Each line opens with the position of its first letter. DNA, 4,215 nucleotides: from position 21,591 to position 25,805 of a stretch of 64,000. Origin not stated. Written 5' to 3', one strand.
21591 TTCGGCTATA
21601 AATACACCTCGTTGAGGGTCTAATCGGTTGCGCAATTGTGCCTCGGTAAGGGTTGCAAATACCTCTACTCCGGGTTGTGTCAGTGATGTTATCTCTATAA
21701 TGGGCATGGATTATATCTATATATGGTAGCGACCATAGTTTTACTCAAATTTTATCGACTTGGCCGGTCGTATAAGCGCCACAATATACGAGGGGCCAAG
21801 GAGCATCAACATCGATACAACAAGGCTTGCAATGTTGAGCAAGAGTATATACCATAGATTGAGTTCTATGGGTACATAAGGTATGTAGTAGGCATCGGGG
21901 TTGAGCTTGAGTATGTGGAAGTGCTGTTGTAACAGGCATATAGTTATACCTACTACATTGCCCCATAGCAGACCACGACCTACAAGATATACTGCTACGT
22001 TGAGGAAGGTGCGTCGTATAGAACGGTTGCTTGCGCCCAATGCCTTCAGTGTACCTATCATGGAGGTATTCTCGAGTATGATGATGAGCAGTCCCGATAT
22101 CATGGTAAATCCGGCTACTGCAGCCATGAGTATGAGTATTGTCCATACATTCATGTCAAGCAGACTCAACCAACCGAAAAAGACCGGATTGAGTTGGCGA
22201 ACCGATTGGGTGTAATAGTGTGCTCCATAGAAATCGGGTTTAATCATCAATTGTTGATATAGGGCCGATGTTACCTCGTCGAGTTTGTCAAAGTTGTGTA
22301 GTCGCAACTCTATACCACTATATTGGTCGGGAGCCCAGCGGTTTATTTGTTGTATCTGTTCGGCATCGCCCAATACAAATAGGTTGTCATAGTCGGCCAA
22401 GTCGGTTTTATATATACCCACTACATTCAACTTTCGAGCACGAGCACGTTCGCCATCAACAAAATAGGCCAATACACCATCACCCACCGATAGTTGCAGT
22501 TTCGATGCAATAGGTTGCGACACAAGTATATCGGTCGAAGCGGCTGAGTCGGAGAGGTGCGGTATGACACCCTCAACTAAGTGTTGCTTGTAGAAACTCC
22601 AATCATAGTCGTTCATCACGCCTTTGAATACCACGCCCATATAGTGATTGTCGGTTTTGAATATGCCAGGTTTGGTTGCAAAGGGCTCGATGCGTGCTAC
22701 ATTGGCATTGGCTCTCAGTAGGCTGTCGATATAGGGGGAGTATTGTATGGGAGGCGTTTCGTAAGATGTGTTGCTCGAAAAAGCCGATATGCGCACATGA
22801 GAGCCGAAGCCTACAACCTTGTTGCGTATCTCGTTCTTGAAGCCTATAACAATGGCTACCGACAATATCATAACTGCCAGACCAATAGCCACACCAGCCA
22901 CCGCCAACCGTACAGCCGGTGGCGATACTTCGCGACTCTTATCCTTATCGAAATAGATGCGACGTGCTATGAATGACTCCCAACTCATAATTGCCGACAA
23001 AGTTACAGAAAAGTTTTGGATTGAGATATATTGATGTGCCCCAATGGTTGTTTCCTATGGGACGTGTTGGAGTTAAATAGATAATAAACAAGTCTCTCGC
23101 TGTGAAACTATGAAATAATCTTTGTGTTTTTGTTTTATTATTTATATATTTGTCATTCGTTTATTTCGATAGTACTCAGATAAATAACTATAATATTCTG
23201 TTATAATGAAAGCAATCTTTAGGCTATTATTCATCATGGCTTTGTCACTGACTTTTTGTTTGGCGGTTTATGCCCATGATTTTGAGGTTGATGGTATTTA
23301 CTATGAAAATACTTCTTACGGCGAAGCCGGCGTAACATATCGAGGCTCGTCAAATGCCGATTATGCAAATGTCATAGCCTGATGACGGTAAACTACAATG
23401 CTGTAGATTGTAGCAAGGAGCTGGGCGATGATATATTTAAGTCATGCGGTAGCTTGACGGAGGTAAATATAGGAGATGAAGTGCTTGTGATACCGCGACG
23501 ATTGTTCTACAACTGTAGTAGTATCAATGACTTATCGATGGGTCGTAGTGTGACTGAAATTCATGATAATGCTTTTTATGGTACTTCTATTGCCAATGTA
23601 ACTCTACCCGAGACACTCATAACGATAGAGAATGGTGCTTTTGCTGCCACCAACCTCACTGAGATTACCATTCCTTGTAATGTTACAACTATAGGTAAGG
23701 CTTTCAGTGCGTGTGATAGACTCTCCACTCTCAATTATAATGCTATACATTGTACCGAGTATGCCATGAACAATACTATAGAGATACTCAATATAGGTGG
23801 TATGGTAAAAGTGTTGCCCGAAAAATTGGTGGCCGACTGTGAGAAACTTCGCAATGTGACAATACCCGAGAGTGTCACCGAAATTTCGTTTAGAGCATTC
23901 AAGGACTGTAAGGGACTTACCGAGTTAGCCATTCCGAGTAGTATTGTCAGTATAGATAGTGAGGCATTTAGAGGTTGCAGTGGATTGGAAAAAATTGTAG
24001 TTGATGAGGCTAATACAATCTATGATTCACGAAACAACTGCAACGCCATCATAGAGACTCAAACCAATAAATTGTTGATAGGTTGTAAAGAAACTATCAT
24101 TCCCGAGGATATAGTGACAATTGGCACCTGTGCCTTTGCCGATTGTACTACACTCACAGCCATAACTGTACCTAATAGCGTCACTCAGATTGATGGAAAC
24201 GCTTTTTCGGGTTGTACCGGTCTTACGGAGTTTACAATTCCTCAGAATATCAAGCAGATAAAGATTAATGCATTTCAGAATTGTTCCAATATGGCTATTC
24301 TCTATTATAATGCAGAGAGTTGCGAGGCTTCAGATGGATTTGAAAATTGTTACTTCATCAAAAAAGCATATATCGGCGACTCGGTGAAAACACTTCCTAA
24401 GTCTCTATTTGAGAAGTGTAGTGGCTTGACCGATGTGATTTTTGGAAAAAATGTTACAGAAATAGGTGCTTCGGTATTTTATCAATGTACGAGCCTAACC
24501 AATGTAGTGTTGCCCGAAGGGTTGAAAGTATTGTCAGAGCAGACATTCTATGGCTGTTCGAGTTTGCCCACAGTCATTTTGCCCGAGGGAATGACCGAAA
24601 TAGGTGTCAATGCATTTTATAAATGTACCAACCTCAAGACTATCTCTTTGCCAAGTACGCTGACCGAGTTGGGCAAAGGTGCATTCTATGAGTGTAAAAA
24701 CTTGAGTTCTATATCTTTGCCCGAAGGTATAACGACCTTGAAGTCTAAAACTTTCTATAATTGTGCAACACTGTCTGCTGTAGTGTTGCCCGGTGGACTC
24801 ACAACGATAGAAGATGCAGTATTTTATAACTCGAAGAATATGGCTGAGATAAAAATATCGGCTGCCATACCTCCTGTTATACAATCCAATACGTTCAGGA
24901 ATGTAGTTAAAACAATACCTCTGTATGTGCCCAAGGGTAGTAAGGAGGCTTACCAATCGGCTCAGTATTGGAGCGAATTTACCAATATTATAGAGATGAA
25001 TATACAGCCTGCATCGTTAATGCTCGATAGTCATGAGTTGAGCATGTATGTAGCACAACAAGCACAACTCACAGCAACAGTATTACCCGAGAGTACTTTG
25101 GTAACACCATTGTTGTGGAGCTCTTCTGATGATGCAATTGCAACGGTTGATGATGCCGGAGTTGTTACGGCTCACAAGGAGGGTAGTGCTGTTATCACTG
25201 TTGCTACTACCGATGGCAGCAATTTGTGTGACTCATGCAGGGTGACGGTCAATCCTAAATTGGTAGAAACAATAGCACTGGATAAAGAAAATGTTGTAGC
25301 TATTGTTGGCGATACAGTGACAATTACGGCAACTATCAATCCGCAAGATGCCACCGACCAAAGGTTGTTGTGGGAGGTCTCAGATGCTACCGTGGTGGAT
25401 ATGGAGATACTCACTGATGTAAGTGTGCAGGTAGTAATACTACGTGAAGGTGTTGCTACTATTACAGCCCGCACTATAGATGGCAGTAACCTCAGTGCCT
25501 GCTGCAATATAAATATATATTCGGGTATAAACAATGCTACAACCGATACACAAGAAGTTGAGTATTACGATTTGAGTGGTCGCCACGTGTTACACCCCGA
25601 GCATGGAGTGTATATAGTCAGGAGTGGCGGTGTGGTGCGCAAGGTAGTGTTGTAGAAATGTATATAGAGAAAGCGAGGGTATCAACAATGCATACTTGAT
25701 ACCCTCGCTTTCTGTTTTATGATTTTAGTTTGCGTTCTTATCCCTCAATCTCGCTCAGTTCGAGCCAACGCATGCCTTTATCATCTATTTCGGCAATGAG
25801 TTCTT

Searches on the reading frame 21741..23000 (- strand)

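Call 56: search_protein_families(library=pfam, proteins=[window:21741-23000:-], max_evalue=0.00001)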
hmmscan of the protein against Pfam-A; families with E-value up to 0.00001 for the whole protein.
window:21741-23000:- (419 aa): 2 families
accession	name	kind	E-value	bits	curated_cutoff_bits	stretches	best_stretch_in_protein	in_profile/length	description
PF12704.14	MacB_PCD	-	2.2e-10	41.6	27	1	32-247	3-204/207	MacB-like periplasmic core domain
PF02687.27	FtsX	-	1.2e-09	38.7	25.5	1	287-407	2-115/120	FtsX-like permease C-terminal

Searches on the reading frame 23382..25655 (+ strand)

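Call 56: search_protein_families(library=pfam, proteins=[window:23382-25655:+], max_evalue=0.00001)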
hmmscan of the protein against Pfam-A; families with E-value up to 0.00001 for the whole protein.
window:23382-25655:+ (757 aa): 3 families
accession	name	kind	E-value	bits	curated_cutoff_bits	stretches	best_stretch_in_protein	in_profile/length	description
PF13306.12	LRR_5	-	1.2e-113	374.7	27.7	5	385-508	4-123/127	BspA type Leucine rich repeat region (6 copies)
PF13855.12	LRR_8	-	2.4e-17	62.9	27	0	405-446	14-56/61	Leucine rich repeat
PF02368.24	Big_2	-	2e-15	56.9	22.8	1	548-612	7-71/79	Bacterial Ig-like domain (group 2)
